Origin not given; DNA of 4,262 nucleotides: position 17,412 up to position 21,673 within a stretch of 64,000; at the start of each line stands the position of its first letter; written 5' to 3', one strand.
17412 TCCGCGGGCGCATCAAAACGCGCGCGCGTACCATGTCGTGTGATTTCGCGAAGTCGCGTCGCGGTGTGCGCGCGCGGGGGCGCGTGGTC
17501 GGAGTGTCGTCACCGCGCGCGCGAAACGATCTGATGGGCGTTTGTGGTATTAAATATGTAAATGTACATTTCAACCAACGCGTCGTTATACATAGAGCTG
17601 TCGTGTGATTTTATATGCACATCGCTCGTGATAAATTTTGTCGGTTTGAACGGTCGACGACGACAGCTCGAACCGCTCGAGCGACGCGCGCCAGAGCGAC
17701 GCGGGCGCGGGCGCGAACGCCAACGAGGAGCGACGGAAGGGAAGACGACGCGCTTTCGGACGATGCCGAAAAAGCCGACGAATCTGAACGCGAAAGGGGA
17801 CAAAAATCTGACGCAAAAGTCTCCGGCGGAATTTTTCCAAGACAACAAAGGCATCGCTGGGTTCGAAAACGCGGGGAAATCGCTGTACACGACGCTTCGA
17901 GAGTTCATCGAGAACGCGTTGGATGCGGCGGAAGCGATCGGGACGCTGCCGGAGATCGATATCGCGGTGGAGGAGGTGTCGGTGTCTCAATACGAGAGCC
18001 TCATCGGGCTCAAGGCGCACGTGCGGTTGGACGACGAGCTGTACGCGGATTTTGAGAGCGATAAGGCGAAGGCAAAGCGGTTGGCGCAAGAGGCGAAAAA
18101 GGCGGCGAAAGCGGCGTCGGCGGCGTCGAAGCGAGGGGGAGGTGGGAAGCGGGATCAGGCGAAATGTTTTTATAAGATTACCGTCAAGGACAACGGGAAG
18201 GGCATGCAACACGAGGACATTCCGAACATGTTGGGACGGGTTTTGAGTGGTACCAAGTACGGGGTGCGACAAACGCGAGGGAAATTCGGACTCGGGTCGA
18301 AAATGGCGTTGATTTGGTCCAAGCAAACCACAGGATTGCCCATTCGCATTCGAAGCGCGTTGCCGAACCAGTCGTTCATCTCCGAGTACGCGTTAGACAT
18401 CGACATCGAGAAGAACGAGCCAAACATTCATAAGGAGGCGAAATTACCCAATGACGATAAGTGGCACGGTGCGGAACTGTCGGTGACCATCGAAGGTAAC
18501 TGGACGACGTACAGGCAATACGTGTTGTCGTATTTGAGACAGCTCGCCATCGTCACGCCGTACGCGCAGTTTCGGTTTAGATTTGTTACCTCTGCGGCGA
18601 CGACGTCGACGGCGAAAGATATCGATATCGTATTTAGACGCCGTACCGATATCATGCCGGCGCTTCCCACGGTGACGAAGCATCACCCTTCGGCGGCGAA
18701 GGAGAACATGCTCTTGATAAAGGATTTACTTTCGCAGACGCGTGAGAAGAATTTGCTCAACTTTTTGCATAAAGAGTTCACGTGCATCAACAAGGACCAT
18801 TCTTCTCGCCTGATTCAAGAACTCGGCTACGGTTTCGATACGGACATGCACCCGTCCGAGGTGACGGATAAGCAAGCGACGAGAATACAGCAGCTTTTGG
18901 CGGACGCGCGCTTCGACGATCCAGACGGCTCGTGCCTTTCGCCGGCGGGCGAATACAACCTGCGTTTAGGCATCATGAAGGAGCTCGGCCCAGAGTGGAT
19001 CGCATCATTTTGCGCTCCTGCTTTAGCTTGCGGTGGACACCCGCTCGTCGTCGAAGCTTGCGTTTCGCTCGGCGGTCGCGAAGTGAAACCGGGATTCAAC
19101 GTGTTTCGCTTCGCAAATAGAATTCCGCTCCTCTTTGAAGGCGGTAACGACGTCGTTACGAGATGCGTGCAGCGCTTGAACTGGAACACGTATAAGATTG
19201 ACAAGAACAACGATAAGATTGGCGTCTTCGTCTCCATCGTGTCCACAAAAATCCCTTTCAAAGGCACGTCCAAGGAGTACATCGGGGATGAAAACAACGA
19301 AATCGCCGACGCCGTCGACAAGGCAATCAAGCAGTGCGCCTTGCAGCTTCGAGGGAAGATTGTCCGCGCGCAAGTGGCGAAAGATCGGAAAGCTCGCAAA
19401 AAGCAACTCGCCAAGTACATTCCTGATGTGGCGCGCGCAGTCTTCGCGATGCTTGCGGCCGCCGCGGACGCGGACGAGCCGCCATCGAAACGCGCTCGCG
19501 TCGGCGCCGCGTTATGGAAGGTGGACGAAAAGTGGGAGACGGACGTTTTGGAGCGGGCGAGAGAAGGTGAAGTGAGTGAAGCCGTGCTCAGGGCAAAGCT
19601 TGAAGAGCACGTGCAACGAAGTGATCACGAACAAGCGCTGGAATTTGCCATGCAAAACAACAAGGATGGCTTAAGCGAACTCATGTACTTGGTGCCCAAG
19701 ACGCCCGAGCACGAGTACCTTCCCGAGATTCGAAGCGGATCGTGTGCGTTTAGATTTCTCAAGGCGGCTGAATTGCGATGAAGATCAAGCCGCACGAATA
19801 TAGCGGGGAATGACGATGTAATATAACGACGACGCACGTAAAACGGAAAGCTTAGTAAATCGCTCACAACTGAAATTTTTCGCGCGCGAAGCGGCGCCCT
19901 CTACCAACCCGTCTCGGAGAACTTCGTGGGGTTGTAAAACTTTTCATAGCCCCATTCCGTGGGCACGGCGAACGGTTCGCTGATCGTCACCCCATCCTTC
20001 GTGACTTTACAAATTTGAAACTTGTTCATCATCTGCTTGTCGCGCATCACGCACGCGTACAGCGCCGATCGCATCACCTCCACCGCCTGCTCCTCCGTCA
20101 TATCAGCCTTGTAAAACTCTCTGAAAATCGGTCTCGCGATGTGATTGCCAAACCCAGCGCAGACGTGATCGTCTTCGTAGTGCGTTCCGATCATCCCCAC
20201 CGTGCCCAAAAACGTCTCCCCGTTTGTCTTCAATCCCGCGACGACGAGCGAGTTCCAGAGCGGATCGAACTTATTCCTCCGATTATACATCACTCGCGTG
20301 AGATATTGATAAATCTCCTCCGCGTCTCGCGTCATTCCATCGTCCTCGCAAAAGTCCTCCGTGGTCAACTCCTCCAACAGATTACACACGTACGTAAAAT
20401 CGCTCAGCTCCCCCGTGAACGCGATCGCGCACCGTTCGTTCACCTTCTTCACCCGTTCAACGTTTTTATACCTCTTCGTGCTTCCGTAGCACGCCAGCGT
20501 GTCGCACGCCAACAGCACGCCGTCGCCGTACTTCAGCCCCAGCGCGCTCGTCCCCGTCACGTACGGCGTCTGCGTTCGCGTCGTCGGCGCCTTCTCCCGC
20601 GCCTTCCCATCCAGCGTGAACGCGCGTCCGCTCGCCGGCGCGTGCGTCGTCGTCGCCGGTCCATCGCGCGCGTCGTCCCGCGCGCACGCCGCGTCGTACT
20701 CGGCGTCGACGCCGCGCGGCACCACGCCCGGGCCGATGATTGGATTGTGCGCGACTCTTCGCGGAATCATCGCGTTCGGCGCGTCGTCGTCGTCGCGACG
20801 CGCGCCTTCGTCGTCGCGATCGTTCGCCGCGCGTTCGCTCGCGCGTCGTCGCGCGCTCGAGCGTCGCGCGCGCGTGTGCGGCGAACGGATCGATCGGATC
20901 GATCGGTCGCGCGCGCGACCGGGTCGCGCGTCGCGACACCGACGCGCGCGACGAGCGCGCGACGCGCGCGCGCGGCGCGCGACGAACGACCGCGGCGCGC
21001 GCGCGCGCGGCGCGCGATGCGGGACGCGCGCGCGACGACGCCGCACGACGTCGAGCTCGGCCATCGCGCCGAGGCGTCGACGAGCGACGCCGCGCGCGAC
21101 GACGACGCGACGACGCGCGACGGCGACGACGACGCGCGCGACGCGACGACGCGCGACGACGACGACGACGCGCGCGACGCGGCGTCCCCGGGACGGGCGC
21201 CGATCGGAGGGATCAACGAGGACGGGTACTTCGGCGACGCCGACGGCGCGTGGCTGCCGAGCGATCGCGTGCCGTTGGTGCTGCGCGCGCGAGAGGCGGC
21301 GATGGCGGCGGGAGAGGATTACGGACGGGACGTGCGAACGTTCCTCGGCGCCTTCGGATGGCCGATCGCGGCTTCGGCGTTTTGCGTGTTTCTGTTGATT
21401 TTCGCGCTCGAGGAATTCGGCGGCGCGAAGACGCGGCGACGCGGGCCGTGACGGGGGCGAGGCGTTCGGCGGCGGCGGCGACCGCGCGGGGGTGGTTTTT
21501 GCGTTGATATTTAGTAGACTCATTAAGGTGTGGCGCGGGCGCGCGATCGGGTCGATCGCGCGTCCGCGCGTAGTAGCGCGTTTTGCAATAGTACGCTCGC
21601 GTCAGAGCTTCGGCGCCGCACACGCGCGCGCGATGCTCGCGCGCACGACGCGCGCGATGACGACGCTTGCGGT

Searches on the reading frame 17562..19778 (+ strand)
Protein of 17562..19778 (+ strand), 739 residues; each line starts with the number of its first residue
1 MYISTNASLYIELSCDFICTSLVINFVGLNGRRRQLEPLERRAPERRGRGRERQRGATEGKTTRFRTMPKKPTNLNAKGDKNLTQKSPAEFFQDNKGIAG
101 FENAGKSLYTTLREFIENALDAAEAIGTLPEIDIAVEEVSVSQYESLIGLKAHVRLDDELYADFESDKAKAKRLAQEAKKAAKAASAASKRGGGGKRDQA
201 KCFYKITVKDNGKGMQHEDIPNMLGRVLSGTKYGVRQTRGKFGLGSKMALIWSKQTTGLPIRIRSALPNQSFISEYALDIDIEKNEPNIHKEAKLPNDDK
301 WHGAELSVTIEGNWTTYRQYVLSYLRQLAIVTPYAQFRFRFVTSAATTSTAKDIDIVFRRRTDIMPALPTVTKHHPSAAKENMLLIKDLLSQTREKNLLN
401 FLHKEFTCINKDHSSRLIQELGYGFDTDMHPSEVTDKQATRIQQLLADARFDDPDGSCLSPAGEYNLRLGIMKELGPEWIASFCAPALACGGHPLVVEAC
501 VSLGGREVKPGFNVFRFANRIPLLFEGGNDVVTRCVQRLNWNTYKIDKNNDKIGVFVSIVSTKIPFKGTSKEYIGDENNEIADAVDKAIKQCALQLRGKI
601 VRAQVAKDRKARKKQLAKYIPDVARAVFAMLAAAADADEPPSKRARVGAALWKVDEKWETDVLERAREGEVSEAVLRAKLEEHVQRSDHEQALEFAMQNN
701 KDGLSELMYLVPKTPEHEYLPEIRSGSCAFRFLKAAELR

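Call 10: find_encoding_contigs(protein=window:17562-19778:+, flank=10000, max_places=10)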
Protein window:17562-19778:+ (739 aa): 3 contigs read that carry it; 3 places shown.
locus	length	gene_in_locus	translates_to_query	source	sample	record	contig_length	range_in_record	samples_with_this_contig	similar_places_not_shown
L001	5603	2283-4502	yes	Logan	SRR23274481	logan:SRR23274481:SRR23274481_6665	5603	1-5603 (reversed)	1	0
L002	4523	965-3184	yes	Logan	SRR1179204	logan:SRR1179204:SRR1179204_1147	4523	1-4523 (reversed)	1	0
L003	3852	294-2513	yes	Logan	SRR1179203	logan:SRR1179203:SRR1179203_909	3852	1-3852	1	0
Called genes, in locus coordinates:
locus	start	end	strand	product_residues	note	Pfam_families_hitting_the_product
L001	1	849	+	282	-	?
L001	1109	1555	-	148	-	-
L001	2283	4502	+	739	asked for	PF13589:HATPase_c_3 (weak), PF09239:Topo-VIb_trans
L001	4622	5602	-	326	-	?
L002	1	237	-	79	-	?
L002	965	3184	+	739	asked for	PF13589:HATPase_c_3 (weak), PF09239:Topo-VIb_trans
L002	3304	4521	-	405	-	?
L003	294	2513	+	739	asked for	PF13589:HATPase_c_3 (weak), PF09239:Topo-VIb_trans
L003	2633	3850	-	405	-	?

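Call 18: list_cluster_members(proteins=[window:17562-19778:+, P0001, P0002, P0003, P0004, P0005, P0006])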
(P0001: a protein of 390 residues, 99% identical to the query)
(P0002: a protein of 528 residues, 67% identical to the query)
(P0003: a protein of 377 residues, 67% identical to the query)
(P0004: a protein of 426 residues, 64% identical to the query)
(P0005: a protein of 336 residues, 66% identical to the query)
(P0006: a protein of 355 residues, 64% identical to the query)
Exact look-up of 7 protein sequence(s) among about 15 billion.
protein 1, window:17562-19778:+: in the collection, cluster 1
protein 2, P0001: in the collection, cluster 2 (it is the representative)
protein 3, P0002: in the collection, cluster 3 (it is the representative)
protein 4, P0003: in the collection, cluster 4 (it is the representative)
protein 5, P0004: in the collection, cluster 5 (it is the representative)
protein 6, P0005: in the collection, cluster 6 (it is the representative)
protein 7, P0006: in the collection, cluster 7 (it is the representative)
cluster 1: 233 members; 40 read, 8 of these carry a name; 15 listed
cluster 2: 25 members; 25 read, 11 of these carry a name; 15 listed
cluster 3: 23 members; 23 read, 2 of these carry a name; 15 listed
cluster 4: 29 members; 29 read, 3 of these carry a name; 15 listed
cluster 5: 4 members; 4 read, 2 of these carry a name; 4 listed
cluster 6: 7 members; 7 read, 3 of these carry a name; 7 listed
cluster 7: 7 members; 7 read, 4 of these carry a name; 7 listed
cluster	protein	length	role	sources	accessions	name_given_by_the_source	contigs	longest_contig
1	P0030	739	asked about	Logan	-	-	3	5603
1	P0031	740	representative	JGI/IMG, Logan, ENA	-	-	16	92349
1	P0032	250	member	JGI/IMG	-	hypothetical protein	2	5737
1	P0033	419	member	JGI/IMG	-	DNA topoisomerase VI B subunit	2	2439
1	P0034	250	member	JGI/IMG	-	hypothetical protein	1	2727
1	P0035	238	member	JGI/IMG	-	hypothetical protein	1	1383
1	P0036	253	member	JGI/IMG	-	hypothetical protein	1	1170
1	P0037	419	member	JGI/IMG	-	DNA topoisomerase VI B subunit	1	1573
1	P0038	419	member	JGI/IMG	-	DNA topoisomerase VI B subunit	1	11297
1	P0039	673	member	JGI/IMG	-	DNA topoisomerase VI B subunit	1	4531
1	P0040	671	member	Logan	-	-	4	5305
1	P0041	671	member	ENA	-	-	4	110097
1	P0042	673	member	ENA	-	-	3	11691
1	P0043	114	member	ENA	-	-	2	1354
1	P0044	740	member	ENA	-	-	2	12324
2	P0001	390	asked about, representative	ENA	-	-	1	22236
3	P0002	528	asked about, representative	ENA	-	-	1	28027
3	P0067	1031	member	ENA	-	-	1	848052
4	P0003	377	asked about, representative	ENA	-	-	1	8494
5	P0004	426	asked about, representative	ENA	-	-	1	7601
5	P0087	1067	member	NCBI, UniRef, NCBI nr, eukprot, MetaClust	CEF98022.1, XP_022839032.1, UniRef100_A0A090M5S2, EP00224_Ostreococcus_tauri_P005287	Sad1/UNC-like, C-terminal [Ostreococcus tauri] | Sad1/UNC-like, C-terminal n=2 Tax=Ostreococcus tauri TaxID=70448 RepID=A0A090M5S2_OSTTA | XP_022839032.1 Sad1/UNC-like, C-terminal [Ostreococcus tauri]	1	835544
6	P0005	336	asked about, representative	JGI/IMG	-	SUN domain-containing protein 1/2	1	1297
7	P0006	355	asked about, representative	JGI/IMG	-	SUN domain-containing protein 1/2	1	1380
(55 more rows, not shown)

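Call 21: find_encoding_contigs(protein=P0087, flank=6000, max_places=4)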
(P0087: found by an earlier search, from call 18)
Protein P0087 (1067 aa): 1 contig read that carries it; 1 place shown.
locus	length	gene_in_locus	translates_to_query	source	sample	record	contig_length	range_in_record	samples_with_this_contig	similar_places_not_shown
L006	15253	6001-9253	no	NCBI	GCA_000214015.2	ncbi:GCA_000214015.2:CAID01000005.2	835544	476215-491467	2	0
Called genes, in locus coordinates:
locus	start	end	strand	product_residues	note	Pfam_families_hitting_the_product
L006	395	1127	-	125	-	PF00312:Ribosomal_S15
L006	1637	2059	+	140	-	PF02410:RsfS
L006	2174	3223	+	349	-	PF01980:TrmO_N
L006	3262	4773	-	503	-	PF00364:Biotin_lipoyl, PF02817:E3_binding, PF00198:2-oxoacid_dh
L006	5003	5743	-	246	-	-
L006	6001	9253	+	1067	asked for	PF09787:Golgin_A5 (faint), PF01166:TSC22 (faint), PF08581:Tup_N (faint), PF08919:F_actin_bind (faint), PF00202:Aminotran_3 (faint), PF17469:GP68 (faint), PF07738:Sad1_UNC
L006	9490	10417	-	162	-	-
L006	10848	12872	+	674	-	PF02518:HATPase_c (faint), PF13589:HATPase_c_3 (weak), PF09239:Topo-VIb_trans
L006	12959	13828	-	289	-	PF00227:Proteasome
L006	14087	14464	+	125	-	-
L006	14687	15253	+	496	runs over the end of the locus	PF00814:TsaD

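Call 22: find_encoding_contigs(protein=P0067, flank=8000, max_places=4)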
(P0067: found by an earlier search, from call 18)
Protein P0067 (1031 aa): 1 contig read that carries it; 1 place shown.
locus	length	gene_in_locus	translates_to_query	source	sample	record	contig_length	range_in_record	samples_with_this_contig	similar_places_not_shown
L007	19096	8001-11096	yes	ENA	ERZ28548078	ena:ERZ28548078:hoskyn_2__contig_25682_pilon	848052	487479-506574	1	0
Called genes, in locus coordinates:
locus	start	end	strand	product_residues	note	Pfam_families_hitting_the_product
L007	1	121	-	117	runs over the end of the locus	PF00312:Ribosomal_S15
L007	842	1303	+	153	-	PF02410:RsfS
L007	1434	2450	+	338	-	PF01980:TrmO_N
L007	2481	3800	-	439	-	PF00364:Biotin_lipoyl, PF02817:E3_binding, PF00198:2-oxoacid_dh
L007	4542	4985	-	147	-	-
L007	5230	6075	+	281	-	-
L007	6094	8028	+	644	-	-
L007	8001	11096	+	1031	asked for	PF12631:MnmE_helical (faint), PF24422:DUF7552 (faint), PF27690:UCP004546 (faint), PF23614:DUF7141 (faint), PF26487:DUF8157_C (faint), PF07738:Sad1_UNC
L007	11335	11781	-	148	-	-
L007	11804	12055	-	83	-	-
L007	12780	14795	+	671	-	PF02518:HATPase_c (faint), PF13589:HATPase_c_3 (weak), PF09239:Topo-VIb_trans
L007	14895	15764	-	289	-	PF00227:Proteasome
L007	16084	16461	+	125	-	-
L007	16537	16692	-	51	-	-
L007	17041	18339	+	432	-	PF00814:TsaD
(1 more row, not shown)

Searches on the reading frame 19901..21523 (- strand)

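Call 17: search_protein_families(library=pfam, proteins=[window:19901-21523:-], max_evalue=0.00001)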
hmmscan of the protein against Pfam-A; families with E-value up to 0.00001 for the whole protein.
window:19901-21523:- (540 aa): 1 family
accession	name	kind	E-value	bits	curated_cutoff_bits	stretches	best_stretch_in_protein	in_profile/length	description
PF00227.31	Proteasome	-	1.3e-29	103.7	22.4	1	323-506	3-188/189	Proteasome subunit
